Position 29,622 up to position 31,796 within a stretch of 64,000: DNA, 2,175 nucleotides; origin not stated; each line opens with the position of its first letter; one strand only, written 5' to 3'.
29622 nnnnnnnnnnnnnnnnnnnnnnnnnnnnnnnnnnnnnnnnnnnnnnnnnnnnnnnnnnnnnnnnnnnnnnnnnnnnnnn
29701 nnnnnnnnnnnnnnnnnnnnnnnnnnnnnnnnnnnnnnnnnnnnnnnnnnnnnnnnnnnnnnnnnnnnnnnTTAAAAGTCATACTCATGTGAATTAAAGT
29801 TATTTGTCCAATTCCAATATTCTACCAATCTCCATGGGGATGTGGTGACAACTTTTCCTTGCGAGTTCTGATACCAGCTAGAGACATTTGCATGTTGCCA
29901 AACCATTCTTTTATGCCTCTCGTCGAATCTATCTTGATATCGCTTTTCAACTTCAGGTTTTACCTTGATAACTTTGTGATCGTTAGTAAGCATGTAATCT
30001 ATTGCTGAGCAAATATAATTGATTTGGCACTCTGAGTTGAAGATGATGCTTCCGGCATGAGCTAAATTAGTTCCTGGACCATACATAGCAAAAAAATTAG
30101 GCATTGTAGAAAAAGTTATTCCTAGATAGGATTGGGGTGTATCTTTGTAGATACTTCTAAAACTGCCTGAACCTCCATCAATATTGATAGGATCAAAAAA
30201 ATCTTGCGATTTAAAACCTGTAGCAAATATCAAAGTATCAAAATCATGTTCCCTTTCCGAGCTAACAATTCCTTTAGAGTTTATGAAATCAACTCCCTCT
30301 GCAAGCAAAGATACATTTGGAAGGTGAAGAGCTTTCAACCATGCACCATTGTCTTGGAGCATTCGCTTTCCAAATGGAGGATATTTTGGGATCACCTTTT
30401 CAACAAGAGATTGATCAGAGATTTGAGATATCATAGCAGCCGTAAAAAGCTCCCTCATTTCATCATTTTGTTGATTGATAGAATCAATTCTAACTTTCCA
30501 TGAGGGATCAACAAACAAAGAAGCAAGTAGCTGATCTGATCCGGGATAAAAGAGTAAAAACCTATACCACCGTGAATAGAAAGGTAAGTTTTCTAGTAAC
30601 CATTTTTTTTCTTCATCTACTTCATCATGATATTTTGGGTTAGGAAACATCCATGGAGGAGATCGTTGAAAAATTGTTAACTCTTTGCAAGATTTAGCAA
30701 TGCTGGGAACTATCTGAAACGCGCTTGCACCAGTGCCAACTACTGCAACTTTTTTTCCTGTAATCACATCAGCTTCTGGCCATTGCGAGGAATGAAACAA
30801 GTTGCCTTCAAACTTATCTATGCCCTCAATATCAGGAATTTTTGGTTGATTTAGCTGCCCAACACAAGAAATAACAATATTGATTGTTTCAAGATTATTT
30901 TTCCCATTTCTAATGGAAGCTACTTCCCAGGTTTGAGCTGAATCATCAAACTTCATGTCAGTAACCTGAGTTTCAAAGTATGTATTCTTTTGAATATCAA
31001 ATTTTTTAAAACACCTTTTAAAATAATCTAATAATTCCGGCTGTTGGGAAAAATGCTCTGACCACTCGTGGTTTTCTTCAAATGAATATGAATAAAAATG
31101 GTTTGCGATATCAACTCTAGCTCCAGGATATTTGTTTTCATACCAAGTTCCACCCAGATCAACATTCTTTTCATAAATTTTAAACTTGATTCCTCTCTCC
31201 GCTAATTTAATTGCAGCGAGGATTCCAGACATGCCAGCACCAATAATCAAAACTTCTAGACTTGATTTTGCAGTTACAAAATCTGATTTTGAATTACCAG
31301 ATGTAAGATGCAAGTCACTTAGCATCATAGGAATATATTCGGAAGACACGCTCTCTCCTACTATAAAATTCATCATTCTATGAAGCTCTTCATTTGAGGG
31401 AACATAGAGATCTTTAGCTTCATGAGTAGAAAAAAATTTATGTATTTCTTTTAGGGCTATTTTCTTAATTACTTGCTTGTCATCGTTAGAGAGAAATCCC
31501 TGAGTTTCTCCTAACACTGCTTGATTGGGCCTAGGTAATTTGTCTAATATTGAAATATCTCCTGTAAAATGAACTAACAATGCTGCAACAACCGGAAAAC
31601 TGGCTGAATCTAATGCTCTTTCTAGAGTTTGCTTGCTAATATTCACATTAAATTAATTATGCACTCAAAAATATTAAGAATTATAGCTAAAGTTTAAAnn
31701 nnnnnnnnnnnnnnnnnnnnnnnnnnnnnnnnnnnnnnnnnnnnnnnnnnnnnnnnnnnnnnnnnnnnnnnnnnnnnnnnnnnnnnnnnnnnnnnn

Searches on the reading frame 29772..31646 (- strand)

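Call 3: search_protein_families(library=pfam, proteins=[window:29772-31646:-], max_evalue=0.1)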
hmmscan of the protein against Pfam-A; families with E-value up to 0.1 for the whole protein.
window:29772-31646:- (624 aa): 16 families
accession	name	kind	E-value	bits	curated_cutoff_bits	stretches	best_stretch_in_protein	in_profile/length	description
PF00743.25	FMO-like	-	1.4e-25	90.3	22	1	132-334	4-220/532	Flavin-binding monooxygenase-like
PF13738.12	Pyr_redox_3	-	2.3e-15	57.1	30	1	133-340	1-207/305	Pyridine nucleotide-disulphide oxidoreductase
PF13450.12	NAD_binding_8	-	1.5e-12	48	21.9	1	134-197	1-63/68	NAD(P)-binding Rossmann-like domain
PF07992.20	Pyr_redox_2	-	1.3e-11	44.9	26.1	1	131-337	2-179/291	Pyridine nucleotide-disulphide oxidoreductase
PF13434.12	Lys_Orn_oxgnase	-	2.6e-10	40.4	21.3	1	197-323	89-214/339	L-lysine 6-monooxygenase/L-ornithine 5-monooxygenase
PF01266.30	DAO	-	3e-05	24.2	27.9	1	132-171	2-42/353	FAD dependent oxidoreductase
PF13454.12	NAD_binding_9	-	6.4e-05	23.4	21.8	1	134-204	2-77/155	FAD-NAD(P)-binding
PF01946.23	Thi4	-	9.6e-05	22.2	26.2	1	130-168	18-58/235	Thi4 family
PF01488.26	Shikimate_DH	-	0.00015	22.3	24.3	0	128-154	11-37/138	Shikimate / quinate 5-dehydrogenase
PF03486.20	HI0933_like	-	0.00017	21.5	50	1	131-165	2-36/244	HI0933-like protein Rossmann domain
PF00890.30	FAD_binding_2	-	0.00027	20.7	20.4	1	132-167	2-37/414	FAD binding domain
PF12831.13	FAD_oxidored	-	0.00041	20.2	27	1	131-168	1-38/416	FAD dependent oxidoreductase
PF00070.33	Pyr_redox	-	0.00055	20.8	22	0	132-159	2-29/82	Pyridine nucleotide-disulphide oxidoreductase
PF01494.25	FAD_binding_3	-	0.0011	18.7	22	1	130-160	2-32/349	FAD binding domain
PF01134.28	GIDA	-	0.0033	17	22.1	1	132-163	2-33/391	Glucose inhibited division protein A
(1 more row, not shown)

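Call 4: search_protein_families(library=ncbifam, proteins=[window:29772-31646:-], max_evalue=0.1)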
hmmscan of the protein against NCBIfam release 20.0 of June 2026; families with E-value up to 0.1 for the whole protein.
window:29772-31646:- (624 aa): 99 families (the best 25 are shown)
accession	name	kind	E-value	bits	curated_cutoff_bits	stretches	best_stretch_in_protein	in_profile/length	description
NF045818.1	Neo-PentlctneDsynPtlE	equivalog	3e-47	161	1100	2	128-332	47-261/587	neopentalenolactone/pentalenolactone D synthase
NF040505.1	ArsO_flavin_mono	equivalog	5.4e-22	78.7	425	1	131-333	2-196/346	ArsO family NAD(P)H-dependent flavin-containing monooxygenase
NF058570.1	trimeth_mono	equivalog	1.8e-19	70.2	675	1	183-344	77-242/443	trimethylamine monooxygenase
NF009410.0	PRK12771.1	subfamily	6e-10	38.3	516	2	103-166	113-175/566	NAD(P)-binding protein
TIGR04046.1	MSMEG_0569_nitr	hypoth_equivalog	1.8e-09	37.1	498.35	1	131-317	2-181/400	MSMEG_0569 family flavin-dependent oxidoreductase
TIGR04018.1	Bthiol_YpdA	hypoth_equivalog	3.4e-09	36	339.9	1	131-329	1-184/316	YpdA family putative bacillithiol disulfide reductase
NF002481.1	PRK01747.1-2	equivalog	1e-07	31.2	600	1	126-164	235-273/611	bifunctional tRNA (5-methylaminomethyl-2-thiouridine)(34)-methyltransferase MnmC2/FAD-dependent 5-carboxymethylaminomethyl-2-thiouridine(34)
NF058655.1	CrtID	equivalog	1.8e-07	30.4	640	1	132-234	1-99/478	bifunctional phytoene desaturase/3,4-desaturase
NF005560.0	PRK07233.1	equivalog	4.3e-07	29.1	252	1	132-194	3-62/435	hypothetical protein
TIGR03467.1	HpnE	equivalog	5.8e-07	29.2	283.05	1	132-206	1-77/430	hydroxysqualene dehydroxylase HpnE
NF041087.1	bile_acid_BaiCD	equivalog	7.1e-07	27.7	825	1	120-168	371-419/642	bile acid Fe-S flavoenzyme BaiCD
TIGR03197.1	MnmC_Cterm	equivalog_domain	9.7e-07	28.2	174.2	1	132-165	2-35/400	FAD-dependent 5-carboxymethylaminomethyl-2-thiouridine(34) oxidoreductase MnmC1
NF045663.1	diclust_near_Sec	equivalog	1.3e-06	26.8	530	1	119-170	96-147/759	pyridine nucleotide-disulfide oxidoreductase/dicluster-binding protein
NF005545.0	PRK07208.1-1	equivalog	2e-06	26.5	451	1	127-198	5-78/504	hypothetical protein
NF045599.1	bili_reduct_long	exception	4.9e-06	25.1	750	1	124-180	376-432/641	bilirubin reductase, long form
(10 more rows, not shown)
